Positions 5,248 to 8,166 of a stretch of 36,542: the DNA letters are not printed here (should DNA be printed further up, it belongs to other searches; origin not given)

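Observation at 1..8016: Tandem paralogs share the membrane anchor and carry different heads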

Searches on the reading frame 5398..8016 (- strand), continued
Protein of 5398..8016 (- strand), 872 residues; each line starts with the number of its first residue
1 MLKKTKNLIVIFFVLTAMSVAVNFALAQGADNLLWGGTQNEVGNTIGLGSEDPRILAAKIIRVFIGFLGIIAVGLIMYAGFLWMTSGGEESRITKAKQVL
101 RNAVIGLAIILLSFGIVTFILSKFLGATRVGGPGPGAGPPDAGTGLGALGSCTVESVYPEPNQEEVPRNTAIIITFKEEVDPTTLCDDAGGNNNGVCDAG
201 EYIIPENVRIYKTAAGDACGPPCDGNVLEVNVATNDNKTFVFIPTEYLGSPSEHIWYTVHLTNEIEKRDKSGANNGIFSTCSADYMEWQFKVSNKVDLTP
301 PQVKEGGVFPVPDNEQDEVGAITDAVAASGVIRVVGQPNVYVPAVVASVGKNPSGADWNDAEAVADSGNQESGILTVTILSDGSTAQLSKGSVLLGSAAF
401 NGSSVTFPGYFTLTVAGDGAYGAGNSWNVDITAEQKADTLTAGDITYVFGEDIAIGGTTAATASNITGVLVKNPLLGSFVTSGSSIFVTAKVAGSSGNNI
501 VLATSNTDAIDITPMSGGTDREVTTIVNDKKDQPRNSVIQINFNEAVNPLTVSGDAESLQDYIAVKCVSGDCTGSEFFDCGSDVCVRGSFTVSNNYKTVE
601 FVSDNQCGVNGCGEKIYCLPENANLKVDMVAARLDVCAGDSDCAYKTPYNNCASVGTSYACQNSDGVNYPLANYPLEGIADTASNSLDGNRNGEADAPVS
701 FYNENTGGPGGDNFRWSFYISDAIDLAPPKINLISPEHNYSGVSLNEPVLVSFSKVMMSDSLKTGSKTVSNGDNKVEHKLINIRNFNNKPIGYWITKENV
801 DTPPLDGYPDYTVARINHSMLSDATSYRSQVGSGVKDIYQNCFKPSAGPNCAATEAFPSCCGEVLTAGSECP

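Call 30: find_related_loci(query=A1, collection=genome_contigs, flank=10000)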
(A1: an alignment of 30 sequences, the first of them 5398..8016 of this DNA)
Query A1 (872 aa) in genome_contigs; peptide patterns used: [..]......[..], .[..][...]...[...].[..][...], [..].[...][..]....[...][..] (x = any residue, [..] = any of these).
599 stretches matched a pattern (row limit reached: there are more); 490 encode a relative of the query (tblastn E <= 1e-3); the best 80 are kept; 80 distinct loci.
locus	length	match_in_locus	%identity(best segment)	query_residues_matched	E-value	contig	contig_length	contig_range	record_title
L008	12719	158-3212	80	1-872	0e+0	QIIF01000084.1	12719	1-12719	MAG: Candidatus Falkowbacteria bacterium isolate SZUA-104 Ga0063293_10004801, whole genome shotgun sequence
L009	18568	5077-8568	51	1-872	0e+0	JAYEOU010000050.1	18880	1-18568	MAG: Patescibacteria group bacterium isolate MAG021 MAG021_50, whole genome shotgun sequence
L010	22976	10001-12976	49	1-872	0e+0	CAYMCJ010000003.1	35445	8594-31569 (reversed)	MAG TPA_asm: uncultured Gammaproteobacteria bacterium isolate SRP178699_co1_454 genome assembly, contig: NODE_1190_lengt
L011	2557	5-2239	53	88-871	0e+0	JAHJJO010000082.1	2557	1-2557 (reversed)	MAG: Patescibacteria group bacterium isolate Modern_marine_rock_biofilm.mb.41 Modern_marine_rock.mb.41_k141_487090, whol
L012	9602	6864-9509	49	1-872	0e+0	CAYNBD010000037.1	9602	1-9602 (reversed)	MAG TPA_asm: uncultured Gammaproteobacteria bacterium isolate binchicken_co129_838 genome assembly, contig: NODE_22869_l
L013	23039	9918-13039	49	1-866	0e+0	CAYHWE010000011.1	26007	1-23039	MAG TPA_asm: uncultured Gammaproteobacteria bacterium isolate ERP119705_co15_594 genome assembly, contig: NODE_1614_leng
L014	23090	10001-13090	48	1-872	0e+0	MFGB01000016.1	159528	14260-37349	MAG: Candidatus Falkowbacteria bacterium RIFOXYA2_FULL_47_19 rifoxya2_full_scaffold_34, whole genome shotgun sequence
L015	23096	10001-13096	46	4-861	0e+0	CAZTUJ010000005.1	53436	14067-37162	MAG TPA_asm: uncultured Gammaproteobacteria bacterium isolate SRP272421_co2_96 genome assembly, contig: NODE_991_length_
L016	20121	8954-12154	46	2-872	0e+0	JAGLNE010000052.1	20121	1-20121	MAG: Candidatus Parcubacteria bacterium isolate RS_6_24 ROV157_6.bin.24.fa_52, whole genome shotgun sequence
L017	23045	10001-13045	44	1-861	0e+0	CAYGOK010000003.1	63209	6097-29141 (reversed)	MAG TPA_asm: uncultured Gammaproteobacteria bacterium isolate ERP113451_co4_182 genome assembly, contig: NODE_96_length_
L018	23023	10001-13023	45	10-861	0e+0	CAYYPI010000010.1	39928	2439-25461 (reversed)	MAG TPA_asm: uncultured Gammaproteobacteria bacterium isolate SRP252850_co1_249 genome assembly, contig: NODE_1530_lengt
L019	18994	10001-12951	47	40-864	0e+0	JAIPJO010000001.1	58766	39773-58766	MAG: Patescibacteria group bacterium isolate Tobar14m-G37 Tobar14m-C314, whole genome shotgun sequence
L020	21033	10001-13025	44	1-867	0e+0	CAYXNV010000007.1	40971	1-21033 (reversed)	MAG TPA_asm: uncultured Gammaproteobacteria bacterium isolate SRP167671_co1_111 genome assembly, contig: NODE_1066_lengt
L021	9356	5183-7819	44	1-861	0e+0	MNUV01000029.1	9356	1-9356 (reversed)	MAG: Candidatus Falkowbacteria bacterium CG1_02_41_21 cg1_0.2_scaffold_7511_c, whole genome shotgun sequence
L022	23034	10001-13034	45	23-867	0e+0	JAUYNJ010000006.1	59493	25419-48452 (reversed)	MAG: bacterium isolate C3_metabat.bin.14 C3_k141_103670, whole genome shotgun sequence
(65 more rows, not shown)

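Call 50: search_solved_structures(query=A1, max_evalue=1)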
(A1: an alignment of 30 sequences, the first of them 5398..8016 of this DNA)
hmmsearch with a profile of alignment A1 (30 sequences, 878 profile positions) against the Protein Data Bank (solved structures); distinct sequences matched with E-value up to 1: 2.
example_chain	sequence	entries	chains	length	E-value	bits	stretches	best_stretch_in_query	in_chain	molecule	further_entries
5k9j_H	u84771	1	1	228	0.18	12.8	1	98-156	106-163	56.a.09 heavy chain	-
5k9k_A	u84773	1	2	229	0.18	12.8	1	98-156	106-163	56.a.09 Heavy chain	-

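Call 58: search_protein_families(library=pfam, proteins=[L001:3447-4562:+, L001:4563-5912:+, L001:5913-7172:+, L001:7173-8342:+, L001:8343-9074:+, window:5398-7632:-], max_evalue=0.01)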
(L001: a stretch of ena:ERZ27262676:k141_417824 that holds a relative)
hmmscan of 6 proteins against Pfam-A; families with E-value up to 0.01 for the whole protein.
L001:3447-4562:+ (372 aa): 2 families
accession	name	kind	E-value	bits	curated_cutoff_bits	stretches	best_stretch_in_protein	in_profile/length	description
PF13205.12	Big_5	-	2.5e-08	35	23.6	1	55-122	5-72/105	Bacterial Ig-like domain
PF18657.6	YDG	-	0.0038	17.9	25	1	235-275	24-67/85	YDG domain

L001:4563-5912:+ (450 aa): 1 family
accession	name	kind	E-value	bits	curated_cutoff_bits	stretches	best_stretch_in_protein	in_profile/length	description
PF01833.30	TIG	-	6.1e-09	36.2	20.9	2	214-306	1-72/84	IPT/TIG domain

L001:5913-7172:+ (420 aa): 0 families

L001:7173-8342:+ (390 aa): 1 family
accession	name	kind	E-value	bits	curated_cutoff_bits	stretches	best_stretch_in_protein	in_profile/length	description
PF13205.12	Big_5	-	1.7e-09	38.8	23.6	1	1-59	7-63/105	Bacterial Ig-like domain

L001:8343-9074:+ (244 aa): 3 families
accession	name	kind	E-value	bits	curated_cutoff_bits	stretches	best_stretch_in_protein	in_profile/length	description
PF00041.27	fn3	-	1.4e-10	41.7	25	2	168-238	16-83/84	Fibronectin type III domain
PF25788.1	Ig_Rha78A_N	-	0.0012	19.5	27.4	0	196-239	53-100/105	Rha78A-like, N-terminal immunoglobulin domain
PF23034.1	DUF7035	-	0.0092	16.5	27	0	177-235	51-110/137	Domain of unknown function (DUF7035)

window:5398-7632:- (744 aa): 1 family
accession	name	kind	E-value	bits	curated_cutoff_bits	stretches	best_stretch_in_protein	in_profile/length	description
PF13205.12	Big_5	-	3.6e-14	53.8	23.6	2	25-146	6-93/105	Bacterial Ig-like domain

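Call 59: predict_structure(alignment_id=A1)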
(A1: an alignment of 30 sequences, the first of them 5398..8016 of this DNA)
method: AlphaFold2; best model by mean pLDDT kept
length: 872 residues; sequences in the alignment: 30
mean_pLDDT: 74.0   pTM: 0.56
mean pLDDT of the five models: 74.0, 72.0, 71.2, 70.7, 69.3
residues with pLDDT >= 90: 179; 70-90: 407; 50-70: 160; < 50: 126
segments of 3 or more residues with pLDDT < 50: 1-7, 16-56, 121-139, 689-691, 693-701, 706-710, 821-856, 870-872
pLDDT, mean of each block of 10 residues (from residue 1): 48 50 28 34 36 48 66 74 66 73 73 60 37 37 58 83 89 90 78 65 88 83 78 88 89 90 86 76 81 87 79 61 77 93 90 88 88 93 92 91 92 90 93 90 86 89 92 85 91 75 89 86 63 84 90 91 87 85 90 89 81 72 85 85 82 80 83 84 77 43 46 75 74 67 64 81 67 62 56 78 79 77 42 32 35 50 55 43
secondary structure, 60 per line:
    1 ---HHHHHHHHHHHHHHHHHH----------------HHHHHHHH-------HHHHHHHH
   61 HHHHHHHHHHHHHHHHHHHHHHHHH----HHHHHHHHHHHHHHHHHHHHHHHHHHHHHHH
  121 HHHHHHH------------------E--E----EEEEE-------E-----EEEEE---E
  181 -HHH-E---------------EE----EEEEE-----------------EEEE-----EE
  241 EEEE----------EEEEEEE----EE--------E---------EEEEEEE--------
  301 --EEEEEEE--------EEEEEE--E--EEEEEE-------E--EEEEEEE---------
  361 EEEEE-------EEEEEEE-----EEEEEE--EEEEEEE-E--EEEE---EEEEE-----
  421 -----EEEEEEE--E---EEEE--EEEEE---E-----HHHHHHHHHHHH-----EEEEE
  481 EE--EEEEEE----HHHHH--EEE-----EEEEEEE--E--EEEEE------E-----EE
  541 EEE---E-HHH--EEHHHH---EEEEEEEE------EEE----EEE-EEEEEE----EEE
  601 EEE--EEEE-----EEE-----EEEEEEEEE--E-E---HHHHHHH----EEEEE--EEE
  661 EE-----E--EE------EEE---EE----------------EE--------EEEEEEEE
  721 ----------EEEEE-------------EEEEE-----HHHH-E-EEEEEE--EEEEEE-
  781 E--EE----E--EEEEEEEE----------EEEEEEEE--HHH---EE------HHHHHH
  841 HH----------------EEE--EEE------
elements in order (helices of 4 or more, strands of 3 or more residues): H4-21 H38-45 H53-85 H90-127 E154-158 E172-176 E208-212 E230-233 E239-244 E255-261 E286-292 E303-309 E318-323 E329-334 E345-351 E361-365 E373-379 E385-390 E393-399 E404-407 E411-415 E426-432 E439-442 E445-449 H459-470 E476-482 E485-490 H495-499 E502-504 E510-516 E522-526 E539-543 H556-559 E563-570 E577-579 E584-586 E588-593 E598-603 E606-609 E615-617 E623-631 H640-646 E651-655 E658-662 E679-681 E713-720 E731-735 E749-753 H759-762 E766-771 E774-779 E793-800 E811-818 H835-842 E859-861 E864-866

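Call 61: fold_search(model_id=the predicted structure, library=pdb)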
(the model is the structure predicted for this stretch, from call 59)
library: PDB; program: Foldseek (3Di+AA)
matches with E <= 10: 894; with E <= 0.001: 1
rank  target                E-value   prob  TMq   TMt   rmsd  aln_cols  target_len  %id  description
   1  6zqk_C                7.6e-04  0.30  0.09  0.15  33.4       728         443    9  HER2-binding scFv-Fab fusion 841 (released 2021-06-30)
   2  6iyw_A                3.0e-03  0.98  0.10  0.29  20.2       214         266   10  Crystal sturucture of L,D-transpeptidase LdtMt2 from Mycobacterium tuberculosis in complex with Imipenem adduct (released 2019-02-27)
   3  3vyp_B                4.0e-03  0.97  0.10  0.30  22.1       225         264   11  Crystal structure of Mycobacterium tuberculosis L,D-transpeptidase LdtMt2-N140 adduct with meropenem (released 2013-06-19)
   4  6iyv_A                4.2e-03  0.97  0.10  0.29  20.2       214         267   10  Crystal sturucture of L,D-transpeptidase LdtMt2 from Mycobacterium tuberculosis in complex with ertapenem adduct (released 2019-02-27)
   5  4gsu_A                4.4e-03  0.97  0.10  0.28  20.3       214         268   10  Structural basis for the inhibition of Mycobacterium tuberculosis L,D-transpeptidase by meropenem, a drug effective ag (released 2013-02-27)
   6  6ovy_D                6.1e-03  0.12  0.05  0.04  25.0       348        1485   10  X-ray crystal structure of a bacterial reiterative transcription complex of pyrG promoter variant -1C (released 2019-07-24)
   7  5iry_A                6.1e-03  0.10  0.07  0.11  49.4       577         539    6  Crystal structure of human Desmocollin-1 ectodomain (released 2016-06-22)
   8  7a1c_A                6.4e-03  0.96  0.10  0.29  25.2       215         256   11  LdtMT2 with covalent adduct derived from N-Thio-beta-lactam 1a (released 2021-04-21)
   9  4huc_B                7.5e-03  0.97  0.10  0.29  20.3       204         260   10  Crystal structure of LdtMt2, a L,D-transpeptidase from Mycobacterium tuberculosis: domain B and C (released 2012-12-12)
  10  6efy_A                8.3e-03  0.25  0.08  0.21  27.4       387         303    9  Crystal Structure of DIP-Alpha Ig1-3 (released 2018-11-28)
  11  7t62_B                8.8e-03  0.15  0.09  0.15  31.0       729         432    7  GPC2 HEP CT3 complex (released 2021-12-22)
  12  9j6d_F                1.0e-02  0.20  0.08  0.15  27.9       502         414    8  Structure of Chikungunya virus infectious particles, 2f block. (released 2025-12-03)
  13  4g7o_D                1.0e-02  0.08  0.05  0.04  24.0       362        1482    9  Crystal structure of Thermus thermophilus transcription initiation complex containing 2 nt of RNA (released 2012-10-31)
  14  5icu                  1.3e-02  1.00  0.10  0.67   3.7       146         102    9  The crystal structure of CopC from Methylosinus trichosporium OB3b (released 2016-04-06)
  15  4hu2                  1.3e-02  0.92  0.09  0.35  28.2       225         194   14  Crystal structure of LdtMt2, a L,D-transpeptidase from Mycobacterium tuberculosis: domain A and B (released 2012-12-12)
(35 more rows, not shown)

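Call 64: search_solved_structures(query=A2, max_evalue=10, show_alignments=2)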
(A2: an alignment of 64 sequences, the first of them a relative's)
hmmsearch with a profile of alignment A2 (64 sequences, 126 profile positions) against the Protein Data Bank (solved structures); distinct sequences matched with E-value up to 10: 1.
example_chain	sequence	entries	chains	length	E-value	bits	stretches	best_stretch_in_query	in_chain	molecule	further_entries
1t5b_A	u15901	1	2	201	1.2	12.4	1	39-78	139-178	Acyl carrier protein phosphodiesterase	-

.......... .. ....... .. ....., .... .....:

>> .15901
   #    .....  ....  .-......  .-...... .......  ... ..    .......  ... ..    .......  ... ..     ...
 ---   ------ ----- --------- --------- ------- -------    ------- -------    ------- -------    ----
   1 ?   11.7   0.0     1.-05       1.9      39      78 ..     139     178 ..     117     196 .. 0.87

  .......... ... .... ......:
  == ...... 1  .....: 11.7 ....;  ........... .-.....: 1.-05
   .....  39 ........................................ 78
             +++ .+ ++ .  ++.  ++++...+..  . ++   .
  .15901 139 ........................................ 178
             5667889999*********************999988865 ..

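Call 65: search_protein_families(library=pfam, alignment_id=A2, max_evalue=0.01)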
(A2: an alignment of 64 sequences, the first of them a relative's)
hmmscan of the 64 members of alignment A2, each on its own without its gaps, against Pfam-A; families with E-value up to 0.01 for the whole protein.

A. member 1, L001:319-708:+ (130 aa): 1 family
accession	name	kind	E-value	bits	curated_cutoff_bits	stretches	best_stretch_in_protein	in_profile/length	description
PF18895.5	T4SS_pilin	-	2.7e-07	31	26.6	1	60-120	12-71/71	Type IV secretion system pilin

B. families by the number of members that match (of 64 scanned): 15 families
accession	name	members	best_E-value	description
PF18895.5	T4SS_pilin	64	4.5e-14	Type IV secretion system pilin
PF04956.18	TrbC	14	5.9e-06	TrbC/VIRB2 pilin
PF05987.18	DUF898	4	0.0015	Bacterial protein of unknown function (DUF898)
PF05545.16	FixQ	3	0.002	Cbb3-type cytochrome oxidase component FixQ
PF02322.20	Cyt_bd_oxida_II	2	0.00071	Cytochrome bd terminal oxidase subunit II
PF14093.11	DUF4271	1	0.0016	Domain of unknown function (DUF4271)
PF07885.22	Ion_trans_2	1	0.0022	Ion channel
PF02028.23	BCCT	1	0.0029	BCCT, betaine/carnitine/choline family transporter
PF05858.17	BIV_Env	1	0.0035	Bovine immunodeficiency virus surface protein (SU)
PF12159.13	DUF3593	1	0.0043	Protein of unknown function (DUF3593)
PF19297.4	QcrA_N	1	0.0046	QcrA subunit N-terminal region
PF02417.20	Chromate_transp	1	0.0066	Chromate transporter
PF04893.22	Yip1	1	0.0069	Yip1 domain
PF20535.3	DUF6750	1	0.0096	Family of unknown function (DUF6750)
PF04530.17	Viral_Beta_CD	1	0.0097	Viral Beta C/D like family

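Call 69: find_encoding_contigs(protein=P0212, flank=10000, max_places=1)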
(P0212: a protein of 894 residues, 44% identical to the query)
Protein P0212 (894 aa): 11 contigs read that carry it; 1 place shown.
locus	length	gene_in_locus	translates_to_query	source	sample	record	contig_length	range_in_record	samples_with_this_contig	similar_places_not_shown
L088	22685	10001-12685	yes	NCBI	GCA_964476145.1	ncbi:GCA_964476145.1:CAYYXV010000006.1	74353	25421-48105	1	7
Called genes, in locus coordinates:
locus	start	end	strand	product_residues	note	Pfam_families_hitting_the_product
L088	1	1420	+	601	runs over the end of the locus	PF00753:Lactamase_B, PF12706:Lactamase_B_2, PF07521:RMMBL (faint), PF22505:RNase_J_b_CASP, PF17770:RNase_J_C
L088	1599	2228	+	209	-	-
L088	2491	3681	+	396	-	PF00575:S1 (weak), PF23459:S1_RRP5 (faint), PF21710:Spt6_S1 (faint), PF00575:S1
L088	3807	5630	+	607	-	PF06480:FtsH_ext (faint), PF00004:AAA, PF07728:AAA_5 (weak), PF17862:AAA_lid_3, PF01434:Peptidase_M41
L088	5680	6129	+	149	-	-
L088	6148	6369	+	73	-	PF01783:Ribosomal_L32p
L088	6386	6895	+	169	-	PF01029:NusB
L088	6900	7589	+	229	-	PF22935:RM44_endonuclase, PF14622:Ribonucleas_3_3, PF00636:Ribonuclease_3, PF00035:dsrm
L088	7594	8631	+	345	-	PF00437:T2SSE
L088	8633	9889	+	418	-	PF27218:MJ0043_C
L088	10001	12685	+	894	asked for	PF18895:T4SS_pilin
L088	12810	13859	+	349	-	PF00154:RecA_N, PF06745:ATPase (faint), PF08423:Rad51, PF01637:ATPase_2 (weak), PF02283:CobU (faint), PF21096:RecA_C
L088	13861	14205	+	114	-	PF01741:MscL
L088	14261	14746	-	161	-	-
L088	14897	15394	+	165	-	-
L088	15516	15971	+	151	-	-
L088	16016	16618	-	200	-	-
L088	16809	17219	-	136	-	-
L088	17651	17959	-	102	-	PF00216:Bac_DNA_binding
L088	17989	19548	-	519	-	PF12072:RNase_Y_N, PF08668:HDOD (faint), PF00013:KH_1, PF22891:KH_PNO1_2nd (weak), PF01966:HD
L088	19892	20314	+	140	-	PF00011:HSP20, PF17886:ArsA_HSP20 (weak)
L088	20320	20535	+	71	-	-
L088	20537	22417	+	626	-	PF12229:PG_binding_4 (weak), PF04294:VanW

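Call 70: find_encoding_contigs(protein=P0162, flank=10000, max_places=1)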
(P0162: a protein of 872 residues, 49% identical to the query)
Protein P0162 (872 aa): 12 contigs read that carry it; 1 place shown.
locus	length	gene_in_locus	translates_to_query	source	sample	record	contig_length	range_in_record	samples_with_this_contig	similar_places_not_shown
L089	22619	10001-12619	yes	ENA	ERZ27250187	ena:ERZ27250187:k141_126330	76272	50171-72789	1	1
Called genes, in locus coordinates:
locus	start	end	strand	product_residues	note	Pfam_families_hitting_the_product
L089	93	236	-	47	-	-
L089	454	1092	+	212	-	-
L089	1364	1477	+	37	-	-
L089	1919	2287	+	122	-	PF01258:zf-dskA_traR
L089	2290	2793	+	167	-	PF01252:Peptidase_A8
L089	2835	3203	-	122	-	-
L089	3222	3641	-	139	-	PF02367:TsaE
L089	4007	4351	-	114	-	PF01245:Ribosomal_L19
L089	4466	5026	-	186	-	PF13189:Cytidylate_kin2, PF13207:AAA_17, PF13238:AAA_18, PF02224:Cytidylate_kin (weak)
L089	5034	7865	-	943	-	PF02739:5_3_exonuc_N, PF01367:5_3_exonuc, PF01612:DNA_pol_A_exo1, PF22619:DNA_polI_exo1, PF00476:DNA_pol_A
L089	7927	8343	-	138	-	PF02675:AdoMet_dc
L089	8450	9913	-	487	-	PF13328:HD_4, PF01966:HD, PF04607:RelA_SpoT, PF02824:TGS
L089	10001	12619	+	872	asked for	PF18895:T4SS_pilin (weak), PF13205:Big_5 (faint)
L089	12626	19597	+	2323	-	PF18895:T4SS_pilin (weak), PF13205:Big_5 (faint), PF00041:fn3 (faint), PF01833:TIG (weak)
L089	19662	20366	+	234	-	PF18884:TSP3_bac (weak)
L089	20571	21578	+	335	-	-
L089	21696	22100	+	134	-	PF02130:YbeY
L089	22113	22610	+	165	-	-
